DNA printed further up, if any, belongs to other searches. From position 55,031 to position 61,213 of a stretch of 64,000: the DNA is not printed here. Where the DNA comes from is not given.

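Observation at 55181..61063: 1960-aa Cys-rich secreted protein with eukaryote-like sushi/CCP modules, inserted next to tRNA-Gly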

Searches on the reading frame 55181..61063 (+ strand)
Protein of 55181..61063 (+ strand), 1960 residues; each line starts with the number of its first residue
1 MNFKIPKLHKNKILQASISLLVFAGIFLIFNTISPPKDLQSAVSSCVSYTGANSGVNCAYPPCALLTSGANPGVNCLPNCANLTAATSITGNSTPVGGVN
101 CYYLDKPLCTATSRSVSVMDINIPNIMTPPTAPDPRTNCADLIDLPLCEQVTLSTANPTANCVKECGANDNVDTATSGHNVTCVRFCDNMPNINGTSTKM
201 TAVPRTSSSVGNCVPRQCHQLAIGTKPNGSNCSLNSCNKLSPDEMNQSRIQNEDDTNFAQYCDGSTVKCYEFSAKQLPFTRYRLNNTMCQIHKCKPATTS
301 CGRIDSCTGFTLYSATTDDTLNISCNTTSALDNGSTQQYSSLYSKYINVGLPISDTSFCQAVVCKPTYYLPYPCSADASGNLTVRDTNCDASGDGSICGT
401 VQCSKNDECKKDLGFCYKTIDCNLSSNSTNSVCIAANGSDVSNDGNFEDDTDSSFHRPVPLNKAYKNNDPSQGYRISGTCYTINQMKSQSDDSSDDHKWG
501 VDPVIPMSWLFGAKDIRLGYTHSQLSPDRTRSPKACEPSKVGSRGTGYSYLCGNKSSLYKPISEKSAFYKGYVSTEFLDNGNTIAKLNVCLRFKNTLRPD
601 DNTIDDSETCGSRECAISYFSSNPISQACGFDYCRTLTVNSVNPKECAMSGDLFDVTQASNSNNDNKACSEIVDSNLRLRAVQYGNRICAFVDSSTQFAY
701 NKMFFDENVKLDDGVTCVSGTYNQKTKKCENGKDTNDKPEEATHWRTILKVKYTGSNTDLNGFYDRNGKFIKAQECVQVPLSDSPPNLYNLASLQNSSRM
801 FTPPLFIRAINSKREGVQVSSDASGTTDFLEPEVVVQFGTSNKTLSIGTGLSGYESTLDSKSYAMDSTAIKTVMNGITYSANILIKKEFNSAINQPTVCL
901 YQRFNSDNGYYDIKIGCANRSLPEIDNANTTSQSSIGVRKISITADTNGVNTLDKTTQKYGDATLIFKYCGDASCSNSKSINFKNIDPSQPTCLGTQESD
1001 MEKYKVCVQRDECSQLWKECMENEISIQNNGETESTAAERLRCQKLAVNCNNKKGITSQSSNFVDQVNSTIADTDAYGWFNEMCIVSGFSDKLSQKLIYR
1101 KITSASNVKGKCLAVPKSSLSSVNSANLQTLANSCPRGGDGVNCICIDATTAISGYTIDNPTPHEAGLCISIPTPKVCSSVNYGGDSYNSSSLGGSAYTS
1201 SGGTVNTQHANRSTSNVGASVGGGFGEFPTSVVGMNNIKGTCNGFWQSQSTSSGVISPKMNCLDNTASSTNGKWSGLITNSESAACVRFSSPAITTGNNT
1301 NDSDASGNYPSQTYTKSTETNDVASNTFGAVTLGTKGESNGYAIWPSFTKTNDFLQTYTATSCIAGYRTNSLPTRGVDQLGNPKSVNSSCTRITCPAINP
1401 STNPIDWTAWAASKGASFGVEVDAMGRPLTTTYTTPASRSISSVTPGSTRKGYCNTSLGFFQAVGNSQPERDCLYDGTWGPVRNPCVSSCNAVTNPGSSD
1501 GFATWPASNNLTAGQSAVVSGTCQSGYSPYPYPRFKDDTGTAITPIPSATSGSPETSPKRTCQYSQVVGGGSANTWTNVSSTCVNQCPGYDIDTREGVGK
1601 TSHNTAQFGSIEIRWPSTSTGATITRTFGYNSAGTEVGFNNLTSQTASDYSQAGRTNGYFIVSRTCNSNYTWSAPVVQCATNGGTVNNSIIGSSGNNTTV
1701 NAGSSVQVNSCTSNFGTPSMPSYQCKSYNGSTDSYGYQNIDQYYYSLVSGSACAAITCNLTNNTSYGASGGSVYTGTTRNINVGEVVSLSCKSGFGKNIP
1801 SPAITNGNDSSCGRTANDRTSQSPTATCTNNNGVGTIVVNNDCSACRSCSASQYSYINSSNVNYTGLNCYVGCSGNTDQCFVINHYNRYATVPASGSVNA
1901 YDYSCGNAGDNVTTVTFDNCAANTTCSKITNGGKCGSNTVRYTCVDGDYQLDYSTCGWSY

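Call 3: search_protein_families(library=pfam, proteins=[window:55181-61063:+], max_evalue=10)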
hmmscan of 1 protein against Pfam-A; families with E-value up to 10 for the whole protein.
window:55181-61063:+ (1960 aa): 0 families

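Call 4: search_protein_families(library=ncbifam, proteins=[window:55181-61063:+], max_evalue=10)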
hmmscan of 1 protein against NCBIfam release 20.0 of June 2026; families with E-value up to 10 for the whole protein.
window:55181-61063:+ (1960 aa): 0 families

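Call 7: find_homologous_proteins(query=window:55181-61063:+, max_evalue=0.001)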
Query window:55181-61063:+ (1960 aa): 38 proteins with E <= 0.001 among 8000 candidates.
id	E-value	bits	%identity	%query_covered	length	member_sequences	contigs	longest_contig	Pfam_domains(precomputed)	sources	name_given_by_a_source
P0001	0.0e+0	4485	100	100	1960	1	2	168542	-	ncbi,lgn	-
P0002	0.0e+0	3789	88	94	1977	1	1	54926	-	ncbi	-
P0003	0.0e+0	2004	53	95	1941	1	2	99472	-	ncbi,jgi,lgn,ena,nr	ncbi:MAG: hypothetical protein EBS06_00730 [Proteobacteria bacterium]|nr:hypothetical protein [Pseud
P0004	0.0e+0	1967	50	97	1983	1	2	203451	-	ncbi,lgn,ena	-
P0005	0.0e+0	1959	52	94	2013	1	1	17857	-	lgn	-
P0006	0.0e+0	1867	50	95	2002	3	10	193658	-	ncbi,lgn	-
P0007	0.0e+0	1858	48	95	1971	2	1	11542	-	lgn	-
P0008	0.0e+0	1807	49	94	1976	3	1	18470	-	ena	-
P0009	0.0e+0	1791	49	94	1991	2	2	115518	-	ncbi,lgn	-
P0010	0.0e+0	1702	48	91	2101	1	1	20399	-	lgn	-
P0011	0.0e+0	1551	48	85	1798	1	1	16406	-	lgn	-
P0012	0.0e+0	1472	46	94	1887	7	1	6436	PF00084.27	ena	-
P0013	1.1e-270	920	36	91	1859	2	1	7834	-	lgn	-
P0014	8.6e-268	911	35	90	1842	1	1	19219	-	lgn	-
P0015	8.0e-232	791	35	88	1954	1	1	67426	-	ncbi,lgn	-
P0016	2.1e-226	773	33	88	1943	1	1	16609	PF25599.3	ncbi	-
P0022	1.5e-214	734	33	89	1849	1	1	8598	PF25599.3,PF00084.27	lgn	-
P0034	6.4e-154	533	31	87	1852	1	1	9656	PF25599.3,PF00084.27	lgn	-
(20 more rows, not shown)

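Call 8: search_solved_structures(query=window:55181-61063:+, max_evalue=10, show_alignments=3)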
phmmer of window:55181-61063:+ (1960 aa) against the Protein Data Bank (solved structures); distinct sequences matched with E-value up to 10: 0.
